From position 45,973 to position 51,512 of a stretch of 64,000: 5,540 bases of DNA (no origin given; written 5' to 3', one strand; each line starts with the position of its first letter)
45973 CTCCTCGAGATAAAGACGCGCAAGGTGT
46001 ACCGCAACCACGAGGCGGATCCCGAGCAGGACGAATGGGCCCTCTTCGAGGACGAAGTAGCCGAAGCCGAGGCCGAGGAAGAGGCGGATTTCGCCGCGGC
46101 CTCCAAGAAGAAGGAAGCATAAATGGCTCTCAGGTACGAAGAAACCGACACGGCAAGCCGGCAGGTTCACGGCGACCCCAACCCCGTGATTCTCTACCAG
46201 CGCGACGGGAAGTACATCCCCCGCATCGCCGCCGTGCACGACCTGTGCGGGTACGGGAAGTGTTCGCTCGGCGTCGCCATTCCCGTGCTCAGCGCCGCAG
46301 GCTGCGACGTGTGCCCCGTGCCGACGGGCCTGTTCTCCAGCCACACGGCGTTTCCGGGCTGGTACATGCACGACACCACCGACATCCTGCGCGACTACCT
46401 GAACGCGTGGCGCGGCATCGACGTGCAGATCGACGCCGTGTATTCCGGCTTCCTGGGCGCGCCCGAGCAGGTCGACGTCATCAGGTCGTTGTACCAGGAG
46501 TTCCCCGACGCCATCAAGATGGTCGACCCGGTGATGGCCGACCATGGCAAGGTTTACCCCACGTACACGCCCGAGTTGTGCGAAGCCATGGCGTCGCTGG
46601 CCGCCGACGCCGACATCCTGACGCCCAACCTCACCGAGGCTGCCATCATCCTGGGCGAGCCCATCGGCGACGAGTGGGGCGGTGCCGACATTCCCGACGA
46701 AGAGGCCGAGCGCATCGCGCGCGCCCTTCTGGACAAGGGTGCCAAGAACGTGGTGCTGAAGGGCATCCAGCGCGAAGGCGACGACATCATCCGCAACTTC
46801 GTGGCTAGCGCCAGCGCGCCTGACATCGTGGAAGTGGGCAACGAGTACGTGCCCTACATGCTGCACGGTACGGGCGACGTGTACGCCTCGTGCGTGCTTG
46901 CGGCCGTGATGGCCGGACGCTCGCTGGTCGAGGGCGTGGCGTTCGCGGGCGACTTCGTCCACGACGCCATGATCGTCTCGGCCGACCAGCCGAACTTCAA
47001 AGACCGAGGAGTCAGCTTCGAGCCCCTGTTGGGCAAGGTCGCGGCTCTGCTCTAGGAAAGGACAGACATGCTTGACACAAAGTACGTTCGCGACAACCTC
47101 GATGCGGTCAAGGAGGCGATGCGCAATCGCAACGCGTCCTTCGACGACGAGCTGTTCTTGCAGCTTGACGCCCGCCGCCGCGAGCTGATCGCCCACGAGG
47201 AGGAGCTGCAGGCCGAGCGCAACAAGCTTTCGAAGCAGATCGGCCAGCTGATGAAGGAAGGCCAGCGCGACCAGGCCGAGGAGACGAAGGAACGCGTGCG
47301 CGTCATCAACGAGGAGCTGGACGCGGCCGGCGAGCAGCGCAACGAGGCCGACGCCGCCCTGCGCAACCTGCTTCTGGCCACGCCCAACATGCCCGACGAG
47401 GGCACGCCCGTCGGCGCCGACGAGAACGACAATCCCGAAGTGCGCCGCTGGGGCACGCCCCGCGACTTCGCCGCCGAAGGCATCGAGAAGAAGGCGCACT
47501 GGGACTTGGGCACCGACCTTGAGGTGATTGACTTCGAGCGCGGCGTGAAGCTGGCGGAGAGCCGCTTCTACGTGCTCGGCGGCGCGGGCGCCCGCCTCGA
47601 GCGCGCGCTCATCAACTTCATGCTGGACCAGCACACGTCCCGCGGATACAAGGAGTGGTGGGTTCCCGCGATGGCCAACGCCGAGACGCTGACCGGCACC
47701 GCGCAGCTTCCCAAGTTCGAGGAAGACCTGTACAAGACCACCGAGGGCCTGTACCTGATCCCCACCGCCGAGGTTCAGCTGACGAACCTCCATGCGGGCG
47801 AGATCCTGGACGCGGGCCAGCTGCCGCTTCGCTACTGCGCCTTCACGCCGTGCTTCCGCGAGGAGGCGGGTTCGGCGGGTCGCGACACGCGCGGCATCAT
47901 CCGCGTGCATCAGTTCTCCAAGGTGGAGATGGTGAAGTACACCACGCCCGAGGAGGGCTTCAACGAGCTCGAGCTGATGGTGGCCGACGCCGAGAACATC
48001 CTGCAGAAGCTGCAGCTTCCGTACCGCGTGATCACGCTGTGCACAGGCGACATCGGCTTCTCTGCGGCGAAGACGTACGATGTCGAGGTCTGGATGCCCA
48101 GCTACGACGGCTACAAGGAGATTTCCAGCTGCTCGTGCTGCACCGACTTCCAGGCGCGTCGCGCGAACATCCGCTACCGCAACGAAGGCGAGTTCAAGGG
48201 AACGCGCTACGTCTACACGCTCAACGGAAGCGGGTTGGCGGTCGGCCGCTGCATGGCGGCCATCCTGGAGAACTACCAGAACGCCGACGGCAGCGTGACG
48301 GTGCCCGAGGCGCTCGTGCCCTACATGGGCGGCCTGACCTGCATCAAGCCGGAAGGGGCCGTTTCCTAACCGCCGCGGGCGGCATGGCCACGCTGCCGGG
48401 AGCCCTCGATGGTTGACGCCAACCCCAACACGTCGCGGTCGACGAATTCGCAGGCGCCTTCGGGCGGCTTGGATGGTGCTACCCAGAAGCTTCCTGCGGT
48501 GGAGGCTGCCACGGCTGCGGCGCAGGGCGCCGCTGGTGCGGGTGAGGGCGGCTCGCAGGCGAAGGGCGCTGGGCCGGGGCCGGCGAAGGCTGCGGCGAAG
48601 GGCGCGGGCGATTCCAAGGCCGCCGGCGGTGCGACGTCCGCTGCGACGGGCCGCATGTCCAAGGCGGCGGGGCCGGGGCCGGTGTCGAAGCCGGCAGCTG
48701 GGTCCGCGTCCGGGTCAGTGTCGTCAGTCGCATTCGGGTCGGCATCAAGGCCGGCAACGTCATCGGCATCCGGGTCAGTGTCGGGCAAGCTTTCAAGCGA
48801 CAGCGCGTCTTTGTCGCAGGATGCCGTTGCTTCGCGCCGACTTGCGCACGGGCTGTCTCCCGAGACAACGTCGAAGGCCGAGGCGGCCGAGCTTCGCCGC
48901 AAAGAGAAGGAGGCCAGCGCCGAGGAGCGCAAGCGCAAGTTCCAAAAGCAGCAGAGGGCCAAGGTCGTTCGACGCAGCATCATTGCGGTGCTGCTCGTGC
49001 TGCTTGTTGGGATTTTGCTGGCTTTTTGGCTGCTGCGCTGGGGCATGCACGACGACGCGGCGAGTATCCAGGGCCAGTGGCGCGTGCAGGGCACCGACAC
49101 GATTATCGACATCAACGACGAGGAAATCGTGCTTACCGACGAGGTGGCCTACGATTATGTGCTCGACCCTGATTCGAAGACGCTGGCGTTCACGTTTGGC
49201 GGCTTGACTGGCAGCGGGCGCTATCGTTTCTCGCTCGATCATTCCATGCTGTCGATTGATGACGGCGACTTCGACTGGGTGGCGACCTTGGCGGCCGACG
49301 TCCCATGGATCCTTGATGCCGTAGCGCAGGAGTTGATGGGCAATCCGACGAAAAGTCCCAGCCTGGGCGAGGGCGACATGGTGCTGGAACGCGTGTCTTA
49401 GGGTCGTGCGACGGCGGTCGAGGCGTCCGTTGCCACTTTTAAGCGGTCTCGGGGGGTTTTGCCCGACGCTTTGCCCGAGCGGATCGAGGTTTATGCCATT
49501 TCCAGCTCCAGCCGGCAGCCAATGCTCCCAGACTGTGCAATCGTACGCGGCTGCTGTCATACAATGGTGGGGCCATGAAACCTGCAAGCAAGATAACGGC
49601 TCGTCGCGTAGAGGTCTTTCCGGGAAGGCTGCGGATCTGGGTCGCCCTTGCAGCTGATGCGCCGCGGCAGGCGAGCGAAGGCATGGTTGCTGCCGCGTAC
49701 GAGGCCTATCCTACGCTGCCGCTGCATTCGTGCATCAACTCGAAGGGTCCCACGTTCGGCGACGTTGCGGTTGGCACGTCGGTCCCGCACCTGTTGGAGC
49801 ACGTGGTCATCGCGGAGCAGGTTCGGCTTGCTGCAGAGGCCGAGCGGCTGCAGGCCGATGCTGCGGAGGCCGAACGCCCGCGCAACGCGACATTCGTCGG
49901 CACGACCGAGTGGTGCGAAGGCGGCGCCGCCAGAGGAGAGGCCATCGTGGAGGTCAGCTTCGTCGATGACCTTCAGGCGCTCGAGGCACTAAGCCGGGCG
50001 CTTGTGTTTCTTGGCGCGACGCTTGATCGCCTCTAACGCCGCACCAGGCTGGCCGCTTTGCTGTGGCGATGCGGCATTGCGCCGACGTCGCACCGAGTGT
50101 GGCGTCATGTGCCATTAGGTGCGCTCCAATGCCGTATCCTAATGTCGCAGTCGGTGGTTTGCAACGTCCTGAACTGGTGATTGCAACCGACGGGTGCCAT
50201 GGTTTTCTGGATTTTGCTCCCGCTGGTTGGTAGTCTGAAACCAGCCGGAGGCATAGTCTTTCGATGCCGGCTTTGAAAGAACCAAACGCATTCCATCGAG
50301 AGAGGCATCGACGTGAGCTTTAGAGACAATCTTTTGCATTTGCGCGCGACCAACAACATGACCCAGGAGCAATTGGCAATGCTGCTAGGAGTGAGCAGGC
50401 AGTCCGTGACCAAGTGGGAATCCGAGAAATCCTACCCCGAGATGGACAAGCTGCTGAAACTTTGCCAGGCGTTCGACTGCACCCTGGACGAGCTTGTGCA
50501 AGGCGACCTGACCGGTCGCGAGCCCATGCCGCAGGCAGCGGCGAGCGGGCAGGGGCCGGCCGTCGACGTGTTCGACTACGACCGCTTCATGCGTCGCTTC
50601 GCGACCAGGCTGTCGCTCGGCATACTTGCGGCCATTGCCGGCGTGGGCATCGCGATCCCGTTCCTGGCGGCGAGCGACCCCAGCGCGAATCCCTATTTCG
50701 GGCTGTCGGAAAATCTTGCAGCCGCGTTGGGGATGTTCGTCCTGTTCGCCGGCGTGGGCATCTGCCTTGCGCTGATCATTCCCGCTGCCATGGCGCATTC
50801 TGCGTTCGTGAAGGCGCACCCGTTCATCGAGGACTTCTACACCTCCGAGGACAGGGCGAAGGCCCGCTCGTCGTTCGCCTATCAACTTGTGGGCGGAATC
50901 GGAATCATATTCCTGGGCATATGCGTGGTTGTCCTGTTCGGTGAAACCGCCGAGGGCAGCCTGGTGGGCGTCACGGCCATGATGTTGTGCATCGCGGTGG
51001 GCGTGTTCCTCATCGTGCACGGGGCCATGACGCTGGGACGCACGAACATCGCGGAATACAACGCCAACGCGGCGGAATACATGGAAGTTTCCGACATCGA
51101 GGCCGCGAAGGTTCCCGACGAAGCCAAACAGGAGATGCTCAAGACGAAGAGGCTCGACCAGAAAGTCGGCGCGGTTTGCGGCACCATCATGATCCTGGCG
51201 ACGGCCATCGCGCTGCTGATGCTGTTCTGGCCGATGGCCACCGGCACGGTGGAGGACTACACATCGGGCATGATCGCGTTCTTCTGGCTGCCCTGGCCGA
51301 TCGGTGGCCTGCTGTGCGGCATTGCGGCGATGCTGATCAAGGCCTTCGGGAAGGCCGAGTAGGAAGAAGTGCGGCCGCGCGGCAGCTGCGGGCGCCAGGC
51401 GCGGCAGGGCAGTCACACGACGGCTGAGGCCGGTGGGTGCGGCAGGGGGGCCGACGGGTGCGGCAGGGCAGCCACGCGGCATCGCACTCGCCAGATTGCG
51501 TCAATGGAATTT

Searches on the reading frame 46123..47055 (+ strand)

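Call 83: search_protein_families(library=pfam, proteins=[window:46123-47055:+], max_evalue=0.001)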
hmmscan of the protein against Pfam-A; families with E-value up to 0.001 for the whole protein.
window:46123-47055:+ (310 aa): 2 families
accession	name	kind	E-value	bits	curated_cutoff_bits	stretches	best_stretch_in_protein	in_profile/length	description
PF08543.17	Phos_pyr_kin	-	1.4e-24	87.3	27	1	99-284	57-233/246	Phosphomethylpyrimidine kinase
PF00294.29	PfkB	-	2.4e-06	27.5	25.8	1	144-212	164-225/302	pfkB family carbohydrate kinase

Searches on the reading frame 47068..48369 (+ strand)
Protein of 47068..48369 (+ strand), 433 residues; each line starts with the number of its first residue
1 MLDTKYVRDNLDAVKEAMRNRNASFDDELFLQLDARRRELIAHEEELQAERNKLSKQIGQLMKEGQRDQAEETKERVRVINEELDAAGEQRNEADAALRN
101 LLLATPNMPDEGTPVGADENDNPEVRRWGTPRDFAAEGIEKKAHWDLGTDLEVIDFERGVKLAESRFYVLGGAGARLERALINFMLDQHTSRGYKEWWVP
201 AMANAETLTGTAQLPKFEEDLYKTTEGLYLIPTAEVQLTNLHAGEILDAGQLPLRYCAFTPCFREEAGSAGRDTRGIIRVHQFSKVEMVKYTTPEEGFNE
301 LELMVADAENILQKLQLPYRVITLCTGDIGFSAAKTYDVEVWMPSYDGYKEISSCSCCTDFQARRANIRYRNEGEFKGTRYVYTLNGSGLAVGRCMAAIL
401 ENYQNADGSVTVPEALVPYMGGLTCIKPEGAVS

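Call 83: search_protein_families(library=pfam, proteins=[window:47068-48369:+], max_evalue=0.001)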
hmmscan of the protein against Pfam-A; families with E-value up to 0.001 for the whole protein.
window:47068-48369:+ (433 aa): 2 families
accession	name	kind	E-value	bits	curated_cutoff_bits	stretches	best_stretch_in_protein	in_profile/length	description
PF00587.30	tRNA-synt_2b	-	1.5e-40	139.6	29.3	1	225-403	8-179/179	tRNA synthetase class II core domain (G, H, P, S and T)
PF02403.27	Seryl_tRNA_N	-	1.8e-25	89.7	28.2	1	1-109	1-108/108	Seryl-tRNA synthetase N-terminal domain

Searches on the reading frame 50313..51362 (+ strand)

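Call 83: search_protein_families(library=pfam, proteins=[window:50313-51362:+], max_evalue=0.001)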
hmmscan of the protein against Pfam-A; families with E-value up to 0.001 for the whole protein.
window:50313-51362:+ (349 aa): 6 families
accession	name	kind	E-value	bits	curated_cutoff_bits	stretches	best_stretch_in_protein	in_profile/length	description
PF01381.28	HTH_3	-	2.1e-14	53.7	23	1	10-61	4-55/55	Helix-turn-helix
PF13443.12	HTH_26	-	1.1e-12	48.4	22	1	6-62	1-58/63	Cro/C1-type HTH DNA-binding domain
PF12844.13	HTH_19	-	3.1e-10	40.3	30.2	1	7-64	4-61/64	Helix-turn-helix domain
PF13560.12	HTH_31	-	1.8e-07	31.8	27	1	9-61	8-61/64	Helix-turn-helix domain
PF19762.4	DUF6249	-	3.7e-07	30.5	33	0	97-156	53-102/104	Domain of unknown function (DUF6249)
PF07022.19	Phage_CI_repr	-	8.4e-05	23.3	22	1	12-65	9-61/65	Bacteriophage CI repressor helix-turn-helix domain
